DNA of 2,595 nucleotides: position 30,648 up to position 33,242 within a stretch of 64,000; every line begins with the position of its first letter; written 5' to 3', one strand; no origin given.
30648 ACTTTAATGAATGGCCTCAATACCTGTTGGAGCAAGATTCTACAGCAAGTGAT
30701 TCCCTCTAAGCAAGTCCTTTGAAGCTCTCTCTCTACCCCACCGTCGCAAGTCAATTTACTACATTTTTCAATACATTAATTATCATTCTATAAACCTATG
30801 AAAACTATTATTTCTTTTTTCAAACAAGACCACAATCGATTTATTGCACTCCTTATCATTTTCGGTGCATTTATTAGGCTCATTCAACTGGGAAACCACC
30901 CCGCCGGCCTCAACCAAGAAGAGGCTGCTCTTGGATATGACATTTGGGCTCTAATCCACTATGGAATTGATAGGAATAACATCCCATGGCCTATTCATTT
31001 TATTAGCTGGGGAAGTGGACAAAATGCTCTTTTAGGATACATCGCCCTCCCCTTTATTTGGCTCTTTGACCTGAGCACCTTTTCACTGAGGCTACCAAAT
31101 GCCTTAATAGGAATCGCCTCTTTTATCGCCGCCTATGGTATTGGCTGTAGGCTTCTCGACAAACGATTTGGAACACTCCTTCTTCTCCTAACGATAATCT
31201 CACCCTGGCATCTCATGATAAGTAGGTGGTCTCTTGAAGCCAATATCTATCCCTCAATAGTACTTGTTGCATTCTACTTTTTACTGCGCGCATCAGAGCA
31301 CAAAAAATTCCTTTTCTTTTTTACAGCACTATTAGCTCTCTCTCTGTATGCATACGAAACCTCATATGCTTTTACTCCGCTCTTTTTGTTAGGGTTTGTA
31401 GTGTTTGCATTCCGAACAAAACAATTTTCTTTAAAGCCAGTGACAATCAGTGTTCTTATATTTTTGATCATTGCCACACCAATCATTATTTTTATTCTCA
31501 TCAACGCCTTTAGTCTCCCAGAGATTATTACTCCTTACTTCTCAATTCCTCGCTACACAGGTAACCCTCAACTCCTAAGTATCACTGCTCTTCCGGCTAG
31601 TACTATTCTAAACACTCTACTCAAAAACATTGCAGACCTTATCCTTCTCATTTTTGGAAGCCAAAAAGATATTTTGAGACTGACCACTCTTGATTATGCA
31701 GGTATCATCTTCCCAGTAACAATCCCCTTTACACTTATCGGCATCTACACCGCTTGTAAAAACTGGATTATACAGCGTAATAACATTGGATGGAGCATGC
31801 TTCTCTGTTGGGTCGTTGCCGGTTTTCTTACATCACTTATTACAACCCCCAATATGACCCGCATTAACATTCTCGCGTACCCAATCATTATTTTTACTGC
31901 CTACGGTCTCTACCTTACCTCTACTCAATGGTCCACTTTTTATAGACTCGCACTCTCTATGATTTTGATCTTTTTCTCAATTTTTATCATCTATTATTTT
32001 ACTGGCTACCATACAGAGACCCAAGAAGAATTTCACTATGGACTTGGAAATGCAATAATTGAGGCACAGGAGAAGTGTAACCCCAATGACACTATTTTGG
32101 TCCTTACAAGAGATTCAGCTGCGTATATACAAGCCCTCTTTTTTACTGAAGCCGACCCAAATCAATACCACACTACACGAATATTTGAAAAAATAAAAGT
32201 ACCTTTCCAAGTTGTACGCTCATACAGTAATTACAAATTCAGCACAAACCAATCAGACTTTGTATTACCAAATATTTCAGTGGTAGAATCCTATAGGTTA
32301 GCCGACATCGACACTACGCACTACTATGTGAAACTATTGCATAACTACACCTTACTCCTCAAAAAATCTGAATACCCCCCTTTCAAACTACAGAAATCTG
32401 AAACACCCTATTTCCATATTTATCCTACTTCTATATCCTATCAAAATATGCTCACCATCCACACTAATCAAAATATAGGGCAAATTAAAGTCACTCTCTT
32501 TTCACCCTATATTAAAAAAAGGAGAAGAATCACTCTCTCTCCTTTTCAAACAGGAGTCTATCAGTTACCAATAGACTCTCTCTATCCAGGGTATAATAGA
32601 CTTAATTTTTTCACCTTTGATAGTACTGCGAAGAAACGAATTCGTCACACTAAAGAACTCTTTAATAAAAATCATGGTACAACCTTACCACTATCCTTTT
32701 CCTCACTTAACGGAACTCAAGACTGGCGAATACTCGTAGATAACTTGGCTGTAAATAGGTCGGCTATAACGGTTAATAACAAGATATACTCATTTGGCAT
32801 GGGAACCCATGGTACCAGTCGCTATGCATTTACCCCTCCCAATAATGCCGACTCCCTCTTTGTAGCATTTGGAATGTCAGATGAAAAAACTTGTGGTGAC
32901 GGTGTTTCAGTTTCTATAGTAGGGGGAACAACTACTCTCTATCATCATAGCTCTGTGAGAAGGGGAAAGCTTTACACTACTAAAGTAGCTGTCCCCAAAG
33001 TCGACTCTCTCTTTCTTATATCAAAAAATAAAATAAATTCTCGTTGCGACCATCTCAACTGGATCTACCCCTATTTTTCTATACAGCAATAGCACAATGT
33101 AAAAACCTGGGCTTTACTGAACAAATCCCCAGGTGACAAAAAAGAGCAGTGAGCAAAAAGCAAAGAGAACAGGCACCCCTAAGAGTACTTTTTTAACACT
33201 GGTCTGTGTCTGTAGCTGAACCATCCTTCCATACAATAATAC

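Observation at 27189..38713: Envelope cluster in which polytopic lipid-linked-donor transferases carry NPCBM-like lectin domains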

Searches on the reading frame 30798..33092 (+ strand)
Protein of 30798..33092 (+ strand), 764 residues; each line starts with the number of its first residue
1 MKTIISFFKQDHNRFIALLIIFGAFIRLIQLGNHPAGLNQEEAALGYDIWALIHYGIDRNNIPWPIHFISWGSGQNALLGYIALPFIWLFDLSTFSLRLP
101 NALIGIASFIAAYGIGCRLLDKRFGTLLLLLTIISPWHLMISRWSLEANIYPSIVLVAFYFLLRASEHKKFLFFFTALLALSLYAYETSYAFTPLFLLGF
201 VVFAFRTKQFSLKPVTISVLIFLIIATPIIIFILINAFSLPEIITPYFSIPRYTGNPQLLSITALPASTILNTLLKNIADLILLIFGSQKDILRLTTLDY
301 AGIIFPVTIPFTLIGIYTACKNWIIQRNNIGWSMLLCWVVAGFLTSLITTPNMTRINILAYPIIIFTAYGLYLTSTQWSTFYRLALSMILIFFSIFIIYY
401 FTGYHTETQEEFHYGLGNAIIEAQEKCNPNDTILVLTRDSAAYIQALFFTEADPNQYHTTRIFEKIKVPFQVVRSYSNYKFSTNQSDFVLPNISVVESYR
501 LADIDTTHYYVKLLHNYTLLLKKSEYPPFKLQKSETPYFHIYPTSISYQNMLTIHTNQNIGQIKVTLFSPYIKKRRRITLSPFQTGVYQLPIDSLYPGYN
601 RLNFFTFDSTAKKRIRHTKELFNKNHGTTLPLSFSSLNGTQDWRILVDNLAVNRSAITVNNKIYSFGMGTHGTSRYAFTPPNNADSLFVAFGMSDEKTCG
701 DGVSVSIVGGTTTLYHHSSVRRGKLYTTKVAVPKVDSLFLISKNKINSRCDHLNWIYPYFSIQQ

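Call 4: search_protein_families(library=pfam, proteins=[window:30798-33092:+], max_evalue=0.01)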
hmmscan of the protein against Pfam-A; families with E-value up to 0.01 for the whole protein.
window:30798-33092:+ (764 aa): 2 families
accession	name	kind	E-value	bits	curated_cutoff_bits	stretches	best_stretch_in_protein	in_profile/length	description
PF08305.17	NPCBM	-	3e-10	40.7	23.9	1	638-760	12-136/137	NPCBM/NEW2 domain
PF13231.12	PMT_2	-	4.9e-06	27.3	26.1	1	81-231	8-159/160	Dolichyl-phosphate-mannose-protein mannosyltransferase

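Call 7: search_protein_families(library=ncbifam, proteins=[window:30798-33092:+], max_evalue=0.001)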
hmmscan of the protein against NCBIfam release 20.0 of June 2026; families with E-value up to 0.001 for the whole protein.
window:30798-33092:+ (764 aa): 0 families

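Call 16: find_homologous_proteins(query=window:30798-33092:+, max_evalue=0.001)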
Query window:30798-33092:+ (764 aa): 228 proteins with E <= 0.001 among 8000 candidates; the best 120 are listed.
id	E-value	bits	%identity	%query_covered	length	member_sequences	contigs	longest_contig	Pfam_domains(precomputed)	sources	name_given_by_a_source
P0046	0.0e+0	1726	100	100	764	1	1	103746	PF08305.18,PF13231.13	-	-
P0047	0.0e+0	1262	70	100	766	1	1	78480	PF08305.18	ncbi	ncbi:MAG: NPCBM/NEW2 domain-containing protein [Fibrobacterales bacterium]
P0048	6.4e-106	374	30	98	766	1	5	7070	PF08305.18,PF13231.13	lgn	-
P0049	6.0e-101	357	31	97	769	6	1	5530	PF08305.18,PF13231.13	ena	-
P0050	9.0e-101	357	31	96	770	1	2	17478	PF08305.18,PF13231.13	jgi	jgi:4-amino-4-deoxy-L-arabinose transferase-like glycosyltransferase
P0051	3.4e-99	351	30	97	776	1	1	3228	PF08305.18,PF13231.13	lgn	-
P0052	2.9e-97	345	30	97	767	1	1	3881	PF08305.18,PF13231.13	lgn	-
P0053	1.1e-96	343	30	96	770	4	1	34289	PF02366.25,PF08305.18,PF13231.13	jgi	jgi:4-amino-4-deoxy-L-arabinose transferase-like glycosyltransferase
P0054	4.2e-95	338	31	93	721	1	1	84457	PF08305.18,PF13231.13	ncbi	-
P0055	3.5e-91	325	34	69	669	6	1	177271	PF13231.13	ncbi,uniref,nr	ncbi:glycosyltransferase family 39 protein [Paenibacillus agri]|uniref:Glycosyltransferase family 39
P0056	2.6e-90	322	35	66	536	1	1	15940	PF13231.13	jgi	jgi:hypothetical protein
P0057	4.9e-89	318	35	67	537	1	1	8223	PF13231.13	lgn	-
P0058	2.1e-88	316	35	67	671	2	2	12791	PF02366.25,PF13231.13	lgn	-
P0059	2.8e-88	315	35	66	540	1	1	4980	PF02366.25,PF13231.13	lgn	-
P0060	2.4e-87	312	35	67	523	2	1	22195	PF02366.25,PF13231.13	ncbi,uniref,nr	ncbi:glycosyltransferase family 39 protein [Paenibacillus albidus]|uniref:phospholipid carrier-depen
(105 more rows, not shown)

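Call 17: find_encoding_contigs(protein=P0054, flank=10000, max_places=2)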
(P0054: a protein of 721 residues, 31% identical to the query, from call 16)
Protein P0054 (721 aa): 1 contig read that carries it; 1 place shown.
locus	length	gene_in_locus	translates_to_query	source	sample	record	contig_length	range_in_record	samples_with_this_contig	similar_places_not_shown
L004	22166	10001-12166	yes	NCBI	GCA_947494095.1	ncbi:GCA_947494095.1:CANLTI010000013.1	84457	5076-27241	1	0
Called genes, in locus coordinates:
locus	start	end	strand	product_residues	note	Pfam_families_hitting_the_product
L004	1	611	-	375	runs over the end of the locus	PF11279:DUF3080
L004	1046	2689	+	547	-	PF07690:MFS_1 (weak), PF13347:MFS_2, PF07690:MFS_1, PF13347:MFS_2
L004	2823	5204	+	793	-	PF06165:GH94_b-supersand, PF17167:Glyco_hydro_94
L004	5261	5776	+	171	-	PF13671:AAA_33, PF13207:AAA_17 (weak), PF01202:SKI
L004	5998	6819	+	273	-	PF06452:CBM9_1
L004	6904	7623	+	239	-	PF00535:Glycos_transf_2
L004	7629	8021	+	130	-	PF10066:DUF2304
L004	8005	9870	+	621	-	-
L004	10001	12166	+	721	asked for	PF13231:PMT_2, PF08305:NPCBM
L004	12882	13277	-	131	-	PF04138:GtrA_DPMS_TM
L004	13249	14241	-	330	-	PF00535:Glycos_transf_2, PF13641:Glyco_tranf_2_3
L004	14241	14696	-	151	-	PF04138:GtrA_DPMS_TM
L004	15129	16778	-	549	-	PF18914:DUF5666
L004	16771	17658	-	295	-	PF20112:DUF6502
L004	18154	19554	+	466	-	PF13729:TraF_2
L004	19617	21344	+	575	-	-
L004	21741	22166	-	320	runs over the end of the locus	PF01370:Epimerase, PF16363:GDP_Man_Dehyd (faint), PF08338:DUF1731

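Call 18: find_encoding_contigs(protein=P0053, flank=10000, max_places=2)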
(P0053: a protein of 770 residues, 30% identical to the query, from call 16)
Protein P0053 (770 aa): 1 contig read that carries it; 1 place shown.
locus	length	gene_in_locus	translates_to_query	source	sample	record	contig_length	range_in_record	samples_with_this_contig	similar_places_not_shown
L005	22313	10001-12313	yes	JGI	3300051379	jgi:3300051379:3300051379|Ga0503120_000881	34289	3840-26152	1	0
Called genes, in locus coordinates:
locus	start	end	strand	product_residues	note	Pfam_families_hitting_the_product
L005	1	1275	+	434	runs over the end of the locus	PF03447:NAD_binding_3, PF00742:Homoserine_dh, PF01842:ACT, PF22629:ACT_AHAS_ss (weak)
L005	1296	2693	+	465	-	PF14821:Thr_synth_N, PF00291:PALP, PF24857:THR4_C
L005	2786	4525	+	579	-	PF01368:DHH, PF02272:DHHA1, PF17768:RecJ_OB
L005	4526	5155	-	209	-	PF25182:NonGDSL, PF00657:Lipase_GDSL, PF04311:DUF459 (faint), PF13472:Lipase_GDSL_2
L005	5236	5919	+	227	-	PF00005:ABC_tran, PF13304:AAA_21 (faint)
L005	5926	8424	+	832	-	PF02687:FtsX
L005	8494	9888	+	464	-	PF01554:MatE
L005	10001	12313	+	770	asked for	PF02366:PMT, PF13231:PMT_2, PF08305:NPCBM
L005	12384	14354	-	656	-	-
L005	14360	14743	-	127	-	PF10066:DUF2304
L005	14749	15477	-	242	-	PF00535:Glycos_transf_2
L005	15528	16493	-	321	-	PF00535:Glycos_transf_2, PF13641:Glyco_tranf_2_3 (weak)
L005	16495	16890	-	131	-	PF04138:GtrA_DPMS_TM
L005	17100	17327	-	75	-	-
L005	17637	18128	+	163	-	PF13411:MerR_1, PF00376:MerR, PF09278:MerR-DNA-bind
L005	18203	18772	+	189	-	PF22769:DCD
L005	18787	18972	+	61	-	-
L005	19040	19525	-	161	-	PF00254:FKBP_C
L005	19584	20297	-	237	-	PF11306:DUF3108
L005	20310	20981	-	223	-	PF00551:Formyl_trans_N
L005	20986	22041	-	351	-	PF00586:AIRS, PF02769:AIRS_C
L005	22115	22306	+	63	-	-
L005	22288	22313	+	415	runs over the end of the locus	PF09839:DUF2066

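Call 47: search_solved_structures(query=window:30798-33092:+, max_evalue=0.1, show_alignments=2)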
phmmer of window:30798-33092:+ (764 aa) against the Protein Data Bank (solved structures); distinct sequences matched with E-value up to 0.1: 1.
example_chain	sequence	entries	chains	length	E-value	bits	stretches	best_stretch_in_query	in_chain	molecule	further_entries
8pvs_A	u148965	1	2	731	5.4e-05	25.1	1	652-756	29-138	Alpha-1,3-galactosidase B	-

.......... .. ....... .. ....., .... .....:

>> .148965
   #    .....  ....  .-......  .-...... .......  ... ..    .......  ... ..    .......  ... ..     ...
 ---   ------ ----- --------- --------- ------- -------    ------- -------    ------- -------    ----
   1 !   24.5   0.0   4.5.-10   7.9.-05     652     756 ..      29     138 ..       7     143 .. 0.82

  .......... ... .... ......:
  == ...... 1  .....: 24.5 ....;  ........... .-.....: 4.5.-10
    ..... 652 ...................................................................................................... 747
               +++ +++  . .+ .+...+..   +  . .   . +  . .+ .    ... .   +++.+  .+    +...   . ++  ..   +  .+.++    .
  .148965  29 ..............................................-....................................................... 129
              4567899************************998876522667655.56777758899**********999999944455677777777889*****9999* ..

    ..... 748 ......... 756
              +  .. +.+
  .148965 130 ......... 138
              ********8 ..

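Call 71: search_protein_families(library=pfam, proteins=[L004:8005-9870:+, L005:12384-14354:-], max_evalue=0.01)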
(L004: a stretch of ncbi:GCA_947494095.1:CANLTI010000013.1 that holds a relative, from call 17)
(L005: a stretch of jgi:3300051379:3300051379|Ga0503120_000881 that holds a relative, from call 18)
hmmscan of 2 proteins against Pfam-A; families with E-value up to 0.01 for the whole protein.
L004:8005-9870:+ (621 aa): 1 family
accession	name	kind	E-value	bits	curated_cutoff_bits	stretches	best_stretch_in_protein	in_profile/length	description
PF13231.12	PMT_2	-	0.0001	23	26.1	1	314-398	52-140/160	Dolichyl-phosphate-mannose-protein mannosyltransferase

L005:12384-14354:- (656 aa): 0 families

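Call 79: predict_structure(alignment_id=A2)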
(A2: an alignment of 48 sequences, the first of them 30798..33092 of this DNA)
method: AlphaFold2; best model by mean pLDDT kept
length: 764 residues; sequences in the alignment: 48
mean_pLDDT: 87.8   pTM: 0.77
mean pLDDT of the five models: 87.8, 85.6, 83.9, 83.3, 83.0
residues with pLDDT >= 90: 459; 70-90: 240; 50-70: 53; < 50: 12
segments of 3 or more residues with pLDDT < 50: 645-654
pLDDT, mean of each block of 10 residues (from residue 1): 84 95 96 88 93 96 89 72 96 95 96 98 98 95 77 97 97 98 92 96 95 96 97 93 95 81 77 93 87 72 88 97 93 97 94 91 98 96 96 93 85 93 95 93 95 97 82 94 90 91 85 92 89 57 58 74 83 86 79 87 78 80 84 82 52 60 82 88 93 72 90 94 90 93 72 84 86
secondary structure, 60 per line:
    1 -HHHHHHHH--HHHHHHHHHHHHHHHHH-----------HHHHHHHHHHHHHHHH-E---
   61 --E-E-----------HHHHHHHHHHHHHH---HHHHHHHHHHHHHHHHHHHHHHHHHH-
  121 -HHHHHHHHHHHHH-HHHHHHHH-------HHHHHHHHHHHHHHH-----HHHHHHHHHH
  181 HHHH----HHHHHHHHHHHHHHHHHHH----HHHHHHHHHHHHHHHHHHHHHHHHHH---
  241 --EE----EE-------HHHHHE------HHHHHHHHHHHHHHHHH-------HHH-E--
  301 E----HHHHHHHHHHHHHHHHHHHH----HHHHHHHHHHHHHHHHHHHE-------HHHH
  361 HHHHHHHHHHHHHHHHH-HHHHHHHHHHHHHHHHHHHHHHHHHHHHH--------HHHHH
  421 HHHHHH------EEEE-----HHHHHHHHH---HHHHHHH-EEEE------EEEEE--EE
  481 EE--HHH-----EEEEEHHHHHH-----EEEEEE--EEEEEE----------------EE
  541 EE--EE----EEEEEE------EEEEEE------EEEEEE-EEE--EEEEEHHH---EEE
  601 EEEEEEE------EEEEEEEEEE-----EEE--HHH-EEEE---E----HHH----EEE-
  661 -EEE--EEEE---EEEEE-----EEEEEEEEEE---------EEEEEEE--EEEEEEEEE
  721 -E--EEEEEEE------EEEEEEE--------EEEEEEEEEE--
elements in order (helices of 4 or more, strands of 3 or more residues): H2-9 H12-28 H40-55 H77-90 H94-119 H122-134 H136-143 H151-165 H171-184 H189-207 H212-237 H258-262 H270-286 H306-325 H330-348 H357-377 H379-407 H416-426 E433-436 H442-450 H454-460 E462-465 E472-476 E479-482 E493-497 H498-503 E509-514 E517-522 E539-542 E551-556 E563-568 E575-580 E582-584 E587-591 E598-607 E614-623 E629-631 E638-641 E657-659 E662-664 E667-670 E674-678 E684-693 E703-709 E712-720 E725-731 E738-744 E753-762

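Call 82: fold_search(model_id=the predicted structure, library=pdb)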
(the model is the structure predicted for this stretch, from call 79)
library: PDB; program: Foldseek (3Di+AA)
matches with E <= 10: 1171; with E <= 0.001: 45
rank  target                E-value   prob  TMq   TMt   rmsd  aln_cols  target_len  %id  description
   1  3wak                  7.6e-10  1.00  0.38  0.34  19.2       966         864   11  Crystal structure of the Archaeoglobus fulgidus oligosaccharyltransferase (O29867_ARCFU) in the apo form (released 2013-10-30)
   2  7e9s_A                1.2e-09  1.00  0.38  0.34  18.2       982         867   11  Archaeal oligosaccharyltransferase AglB from Archaeoglobus fulgidus in complex with an inhibitory peptide and a dolich (released 2021-09-08)
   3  3waj                  3.0e-09  1.00  0.38  0.37  16.6       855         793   13  Crystal structure of the Archaeoglobus fulgidus oligosaccharyltransferase (O29867_ARCFU) complex with Zn and sulfate (released 2013-10-30)
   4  5ezm                  1.1e-08  1.00  0.40  0.55   9.4       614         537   12  Crystal Structure of ArnT from Cupriavidus metallidurans in the apo state (released 2016-02-17)
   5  9s6t_A                2.0e-08  1.00  0.39  0.58   9.5       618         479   13  Ternary cryo-EM structure of chicken ALG12 with Dol25-PP-GlcNAc2Man7, Dol25-P-Man, and Fab (released 2026-03-18)
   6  5f15                  1.1e-07  1.00  0.39  0.52  10.4       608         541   12  Crystal Structure of ArnT from Cupriavidus metallidurans bound to Undecaprenyl phosphate (released 2016-02-17)
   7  8b6l_I                2.0e-07  1.00  0.36  0.39  12.5       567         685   11  Subtomogram average of the human Sec61-TRAP-OSTA-translocon (released 2022-12-07)
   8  6ftg_5                3.5e-07  1.00  0.35  0.40  13.4       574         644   12  Subtomogram average of OST-containing ribosome-translocon complexes from canine rough microsomal membranes (released 2018-03-21)
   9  7js4                  8.6e-07  1.00  0.17  0.14  14.8       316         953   11  The structure of the M60 catalytic domain with the CBM51-1 and CBM51-2 domains from Clostridium perfringens ZmpB (released 2021-02-03)
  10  8pvs_A                9.0e-07  1.00  0.14  0.15   6.5       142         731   21  Targeting extended blood antigens by Akkermansia muciniphila enzymes unveils a missing link for generating universal d (released 2024-02-28)
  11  6s7o_A                9.0e-07  1.00  0.36  0.41  11.6       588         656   11  Cryo-EM structure of human oligosaccharyltransferase complex OST-A (released 2019-12-18)
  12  7jrl                  3.7e-06  1.00  0.15  0.24  12.4       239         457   12  The structure of CBM51-2 in complex with GlcNAc and INT domains from Clostridium perfringens ZmpB (released 2021-02-03)
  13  9n9j_I                7.0e-06  1.00  0.34  0.37  13.8       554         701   11  Structure of a GRP94 folding intermediate engaged with a CCDC134- and FKBP11-bound secretory translocon (released 2025-11-19)
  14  6gxc_A                7.6e-06  1.00  0.36  0.38   9.4       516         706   13  Bacterial oligosaccharyltransferase PglB in complex with an inhibitory peptide and a reactive lipid-linked oligosaccha (released 2018-11-14)
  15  8pn9_A                8.0e-06  1.00  0.36  0.40  11.9       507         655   14  Structure of human oligosaccharyltransferase OST-A complex bound to NGI-1 (released 2024-05-08)
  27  2ygl_A                5.7e-05  1.00  0.15  0.31  15.7       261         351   11  The X-ray crystal structure of tandem CBM51 modules of Sp3GH98, the family 98 glycoside hydrolase from Streptococcus p (released 2011-06-22)
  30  2ygl_B                1.4e-04  1.00  0.15  0.31  16.8       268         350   12  The X-ray crystal structure of tandem CBM51 modules of Sp3GH98, the family 98 glycoside hydrolase from Streptococcus p (released 2011-06-22)
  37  2vng_B                4.2e-04  1.00  0.14  0.55   6.7       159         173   12  Family 51 carbohydrate binding module from a family 98 glycoside hydrolase produced by Clostridium perfringens in comp (released 2008-02-19)
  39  2vmg                  5.0e-04  1.00  0.14  0.66   4.7       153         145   17  The structure of CBM51 from Clostridium perfringens GH95 in complex with methyl-galactose (released 2008-02-19)
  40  2vmi                  6.6e-04  1.00  0.15  0.69   3.4       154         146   18  The structure of seleno-methionine labelled CBM51 from Clostridium perfringens GH95 (released 2008-02-19)
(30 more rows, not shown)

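Call 87: search_protein_families(library=padloc, proteins=[window:30798-33092:+], max_evalue=0.001)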
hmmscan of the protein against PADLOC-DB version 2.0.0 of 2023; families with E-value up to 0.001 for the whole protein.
window:30798-33092:+ (764 aa): 0 families
